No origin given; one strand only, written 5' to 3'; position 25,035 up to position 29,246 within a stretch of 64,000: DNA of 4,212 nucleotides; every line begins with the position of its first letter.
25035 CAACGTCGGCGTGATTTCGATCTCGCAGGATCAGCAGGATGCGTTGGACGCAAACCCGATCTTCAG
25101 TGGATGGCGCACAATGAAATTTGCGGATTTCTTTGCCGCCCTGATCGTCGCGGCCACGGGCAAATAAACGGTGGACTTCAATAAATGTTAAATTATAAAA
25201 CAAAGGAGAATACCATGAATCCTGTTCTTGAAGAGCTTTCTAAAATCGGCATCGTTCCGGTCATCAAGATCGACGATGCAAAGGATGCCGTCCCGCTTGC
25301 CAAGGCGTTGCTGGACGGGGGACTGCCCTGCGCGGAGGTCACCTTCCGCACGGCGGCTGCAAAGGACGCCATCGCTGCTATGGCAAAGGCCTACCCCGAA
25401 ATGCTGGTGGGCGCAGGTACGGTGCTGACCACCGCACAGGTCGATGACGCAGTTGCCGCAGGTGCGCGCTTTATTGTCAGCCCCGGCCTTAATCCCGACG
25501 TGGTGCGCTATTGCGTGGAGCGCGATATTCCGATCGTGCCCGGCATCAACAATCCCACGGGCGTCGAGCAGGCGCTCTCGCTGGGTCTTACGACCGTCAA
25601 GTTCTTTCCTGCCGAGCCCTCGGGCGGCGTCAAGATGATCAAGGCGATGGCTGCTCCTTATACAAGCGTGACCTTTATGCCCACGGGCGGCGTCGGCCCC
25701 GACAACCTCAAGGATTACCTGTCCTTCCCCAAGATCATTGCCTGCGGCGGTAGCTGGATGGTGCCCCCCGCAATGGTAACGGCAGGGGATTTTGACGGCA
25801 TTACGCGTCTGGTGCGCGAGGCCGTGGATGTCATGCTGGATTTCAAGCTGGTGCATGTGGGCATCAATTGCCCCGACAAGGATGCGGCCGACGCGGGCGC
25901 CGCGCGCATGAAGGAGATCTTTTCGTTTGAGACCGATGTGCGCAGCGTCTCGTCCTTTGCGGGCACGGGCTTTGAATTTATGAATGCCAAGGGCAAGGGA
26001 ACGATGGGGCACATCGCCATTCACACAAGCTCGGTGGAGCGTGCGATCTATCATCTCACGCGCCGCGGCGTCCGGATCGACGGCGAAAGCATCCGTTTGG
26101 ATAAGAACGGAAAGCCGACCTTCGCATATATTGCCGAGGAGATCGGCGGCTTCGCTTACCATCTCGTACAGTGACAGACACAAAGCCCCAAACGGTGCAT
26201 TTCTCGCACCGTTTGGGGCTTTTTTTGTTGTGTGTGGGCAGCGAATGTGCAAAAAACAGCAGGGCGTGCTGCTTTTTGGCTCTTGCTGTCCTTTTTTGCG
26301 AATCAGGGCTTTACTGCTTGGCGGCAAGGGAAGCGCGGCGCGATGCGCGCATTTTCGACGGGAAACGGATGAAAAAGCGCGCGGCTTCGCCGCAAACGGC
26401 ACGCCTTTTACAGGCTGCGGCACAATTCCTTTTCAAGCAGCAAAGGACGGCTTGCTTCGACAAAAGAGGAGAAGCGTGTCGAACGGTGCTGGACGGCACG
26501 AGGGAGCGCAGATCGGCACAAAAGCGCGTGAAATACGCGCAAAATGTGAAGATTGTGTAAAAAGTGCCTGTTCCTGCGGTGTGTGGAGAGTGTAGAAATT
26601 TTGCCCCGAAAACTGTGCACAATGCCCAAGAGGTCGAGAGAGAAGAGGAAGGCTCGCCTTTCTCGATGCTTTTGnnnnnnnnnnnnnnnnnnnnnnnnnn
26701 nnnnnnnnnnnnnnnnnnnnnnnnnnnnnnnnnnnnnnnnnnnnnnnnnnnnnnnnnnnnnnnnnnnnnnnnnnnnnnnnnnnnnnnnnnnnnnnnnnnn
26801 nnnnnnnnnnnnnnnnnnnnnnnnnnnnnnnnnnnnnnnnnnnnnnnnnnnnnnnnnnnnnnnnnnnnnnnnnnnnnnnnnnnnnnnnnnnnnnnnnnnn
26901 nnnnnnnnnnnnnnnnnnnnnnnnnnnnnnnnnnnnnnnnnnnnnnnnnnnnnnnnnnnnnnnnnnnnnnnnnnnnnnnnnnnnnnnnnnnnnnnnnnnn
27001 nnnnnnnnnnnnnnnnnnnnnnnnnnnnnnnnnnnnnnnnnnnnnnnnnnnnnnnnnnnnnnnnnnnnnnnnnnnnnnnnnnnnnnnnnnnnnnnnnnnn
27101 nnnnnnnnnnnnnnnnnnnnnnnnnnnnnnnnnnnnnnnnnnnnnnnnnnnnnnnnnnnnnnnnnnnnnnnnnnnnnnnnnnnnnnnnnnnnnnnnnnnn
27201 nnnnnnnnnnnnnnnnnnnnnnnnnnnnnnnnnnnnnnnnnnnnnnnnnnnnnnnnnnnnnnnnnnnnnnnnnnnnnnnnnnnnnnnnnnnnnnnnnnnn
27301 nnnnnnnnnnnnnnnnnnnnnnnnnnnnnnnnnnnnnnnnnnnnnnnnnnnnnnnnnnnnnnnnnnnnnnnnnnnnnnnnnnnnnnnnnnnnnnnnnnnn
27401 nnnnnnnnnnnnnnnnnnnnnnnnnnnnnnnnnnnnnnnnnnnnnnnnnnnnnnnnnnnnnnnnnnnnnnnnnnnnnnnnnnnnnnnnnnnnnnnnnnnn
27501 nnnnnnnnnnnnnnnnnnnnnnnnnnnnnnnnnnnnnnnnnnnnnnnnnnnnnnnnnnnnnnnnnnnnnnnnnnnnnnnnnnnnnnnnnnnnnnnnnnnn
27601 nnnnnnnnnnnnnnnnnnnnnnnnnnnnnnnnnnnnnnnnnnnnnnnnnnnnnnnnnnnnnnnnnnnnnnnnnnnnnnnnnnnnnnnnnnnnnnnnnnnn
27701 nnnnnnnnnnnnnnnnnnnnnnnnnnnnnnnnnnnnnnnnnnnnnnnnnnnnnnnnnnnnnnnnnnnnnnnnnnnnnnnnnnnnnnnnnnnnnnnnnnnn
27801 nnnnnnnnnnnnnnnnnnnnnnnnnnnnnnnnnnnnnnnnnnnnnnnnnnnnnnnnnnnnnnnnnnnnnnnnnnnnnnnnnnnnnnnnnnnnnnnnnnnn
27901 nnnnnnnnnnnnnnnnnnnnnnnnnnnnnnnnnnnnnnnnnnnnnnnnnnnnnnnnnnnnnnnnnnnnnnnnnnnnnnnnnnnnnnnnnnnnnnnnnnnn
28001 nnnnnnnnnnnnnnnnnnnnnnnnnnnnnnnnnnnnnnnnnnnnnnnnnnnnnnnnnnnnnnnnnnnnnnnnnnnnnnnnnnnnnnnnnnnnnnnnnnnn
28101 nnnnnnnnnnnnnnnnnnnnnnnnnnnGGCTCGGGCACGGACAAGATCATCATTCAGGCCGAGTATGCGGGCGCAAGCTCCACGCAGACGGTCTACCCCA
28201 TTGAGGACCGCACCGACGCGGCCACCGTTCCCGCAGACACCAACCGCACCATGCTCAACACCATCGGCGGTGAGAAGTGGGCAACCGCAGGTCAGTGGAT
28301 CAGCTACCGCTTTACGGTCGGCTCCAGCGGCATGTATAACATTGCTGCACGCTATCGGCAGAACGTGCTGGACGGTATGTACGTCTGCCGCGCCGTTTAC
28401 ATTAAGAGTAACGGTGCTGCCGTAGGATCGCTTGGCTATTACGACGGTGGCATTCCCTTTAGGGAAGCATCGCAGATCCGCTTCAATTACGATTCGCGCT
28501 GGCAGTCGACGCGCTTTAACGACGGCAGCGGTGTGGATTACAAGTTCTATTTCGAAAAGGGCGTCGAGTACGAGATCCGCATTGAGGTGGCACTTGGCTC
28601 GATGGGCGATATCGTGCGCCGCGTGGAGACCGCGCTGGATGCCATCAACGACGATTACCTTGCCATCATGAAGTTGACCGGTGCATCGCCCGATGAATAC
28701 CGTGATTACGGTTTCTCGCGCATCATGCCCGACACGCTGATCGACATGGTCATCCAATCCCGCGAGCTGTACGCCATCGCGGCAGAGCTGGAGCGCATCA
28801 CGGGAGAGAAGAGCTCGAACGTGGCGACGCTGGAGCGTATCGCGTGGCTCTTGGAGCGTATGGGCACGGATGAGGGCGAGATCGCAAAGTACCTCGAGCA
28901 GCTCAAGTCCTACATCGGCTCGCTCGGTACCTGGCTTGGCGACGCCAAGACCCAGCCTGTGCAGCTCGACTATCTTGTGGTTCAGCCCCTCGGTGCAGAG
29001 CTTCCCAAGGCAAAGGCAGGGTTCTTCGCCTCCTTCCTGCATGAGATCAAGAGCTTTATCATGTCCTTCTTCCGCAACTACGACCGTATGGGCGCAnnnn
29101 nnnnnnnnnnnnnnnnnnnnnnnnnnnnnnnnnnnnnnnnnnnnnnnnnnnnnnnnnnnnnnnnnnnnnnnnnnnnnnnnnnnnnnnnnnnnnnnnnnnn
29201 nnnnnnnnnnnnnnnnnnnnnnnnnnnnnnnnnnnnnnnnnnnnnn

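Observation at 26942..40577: Atypical carbohydrate-uptake locus: one giant CBM-bearing SBP, two permease pairs and two large accessory proteins, with no ATPase or regulator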

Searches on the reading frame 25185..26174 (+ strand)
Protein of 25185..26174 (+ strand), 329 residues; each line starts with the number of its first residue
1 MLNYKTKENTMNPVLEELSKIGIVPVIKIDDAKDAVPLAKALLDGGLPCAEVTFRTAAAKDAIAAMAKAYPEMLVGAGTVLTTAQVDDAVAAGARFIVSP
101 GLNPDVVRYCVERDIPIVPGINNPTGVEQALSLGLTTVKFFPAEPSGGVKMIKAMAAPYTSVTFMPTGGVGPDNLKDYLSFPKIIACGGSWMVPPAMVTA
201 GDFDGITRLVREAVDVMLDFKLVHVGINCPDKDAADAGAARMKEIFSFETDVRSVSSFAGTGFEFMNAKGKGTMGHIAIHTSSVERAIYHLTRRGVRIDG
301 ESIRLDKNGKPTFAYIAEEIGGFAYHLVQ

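Call 7: search_protein_families(library=pfam, proteins=[window:25185-26174:+], max_evalue=0.001)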
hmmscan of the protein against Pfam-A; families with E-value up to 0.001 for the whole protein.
window:25185-26174:+ (329 aa): 1 family
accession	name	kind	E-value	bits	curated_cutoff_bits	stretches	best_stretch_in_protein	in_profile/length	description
PF01081.25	Aldolase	-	1.3e-73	247.1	27.8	1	16-209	3-196/196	KDPG and KHG aldolase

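Call 89: search_protein_families(library=ncbifam, proteins=[window:25185-26174:+], max_evalue=0.00001)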
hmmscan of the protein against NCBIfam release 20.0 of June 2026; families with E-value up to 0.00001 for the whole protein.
window:25185-26174:+ (329 aa): 8 families
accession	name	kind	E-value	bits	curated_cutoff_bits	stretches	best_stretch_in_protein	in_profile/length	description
NF004325.0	PRK05718.1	subfamily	7.6e-87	290.1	241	1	9-216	3-210/213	keto-hydroxyglutarate-aldolase/keto-deoxy-phosphogluconate aldolase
TIGR01182.1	eda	subfamily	3.1e-82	274.8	156.05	1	16-215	3-202/204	bifunctional 4-hydroxy-2-oxoglutarate aldolase/2-dehydro-3-deoxy-phosphogluconate aldolase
NF004673.0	PRK06015.1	equivalog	1.2e-61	208.3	320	1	14-215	8-209/212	2-dehydro-3-deoxy-phosphogluconate aldolase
NF041633.1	trifunc_aldol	exception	3.4e-56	190.9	700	1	14-217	2-217/580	KHG/KDPG aldolase/sugar kinase fusion protein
NF005673.0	PRK07455.1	equivalog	2.4e-42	144.5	232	1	15-214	7-206/213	bifunctional 4-hydroxy-2-oxoglutarate aldolase/2-dehydro-3-deoxy-phosphogluconate aldolase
NF005119.0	PRK06552.1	subfamily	7.6e-40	136.7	238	1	14-215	6-207/213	bifunctional 2-keto-4-hydroxyglutarate aldolase/2-keto-3-deoxy-6-phosphogluconate aldolase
NF005499.0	PRK07114.1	equivalog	3.7e-36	124.9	275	1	13-220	8-220/223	bifunctional 4-hydroxy-2-oxoglutarate aldolase/2-dehydro-3-deoxy-phosphogluconate aldolase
NF006600.0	PRK09140.1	subfamily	9.1e-30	103.5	207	1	21-181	11-172/210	2-dehydro-3-deoxy-6-phosphogalactonate aldolase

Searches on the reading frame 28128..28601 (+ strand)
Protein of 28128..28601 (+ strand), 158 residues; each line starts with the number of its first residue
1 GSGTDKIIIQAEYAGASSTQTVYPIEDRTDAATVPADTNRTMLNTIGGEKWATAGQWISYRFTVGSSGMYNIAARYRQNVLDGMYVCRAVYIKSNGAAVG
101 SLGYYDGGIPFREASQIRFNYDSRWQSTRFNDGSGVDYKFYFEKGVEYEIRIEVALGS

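Call 81: search_protein_families(library=pfam, proteins=[window:28128-28601:+], max_evalue=10)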
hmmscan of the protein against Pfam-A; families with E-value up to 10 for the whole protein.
window:28128-28601:+ (158 aa): 1 family
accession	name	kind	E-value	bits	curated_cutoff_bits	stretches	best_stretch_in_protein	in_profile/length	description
PF25275.1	Golvesin_C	-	0.19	12.2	31.6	1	52-79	37-64/132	Golvesin C-terminal domain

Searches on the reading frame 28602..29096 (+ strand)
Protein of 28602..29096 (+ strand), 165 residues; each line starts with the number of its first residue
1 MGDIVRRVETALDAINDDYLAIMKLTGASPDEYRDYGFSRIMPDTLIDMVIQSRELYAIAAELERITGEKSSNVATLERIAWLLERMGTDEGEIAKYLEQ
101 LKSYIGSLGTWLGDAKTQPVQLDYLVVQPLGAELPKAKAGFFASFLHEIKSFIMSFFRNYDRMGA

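Call 81: search_protein_families(library=pfam, proteins=[window:28602-29096:+], max_evalue=10)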
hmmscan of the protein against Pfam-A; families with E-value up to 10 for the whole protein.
window:28602-29096:+ (165 aa): 2 families
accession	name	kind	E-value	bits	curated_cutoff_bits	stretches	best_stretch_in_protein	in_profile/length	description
PF19508.4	DUF6042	-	0.0087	16.2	26.8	1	29-109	3-72/219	Family of unknown function (DUF6042)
PF07323.17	DUF1465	-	0.2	12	25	1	40-85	102-147/153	Protein of unknown function (DUF1465)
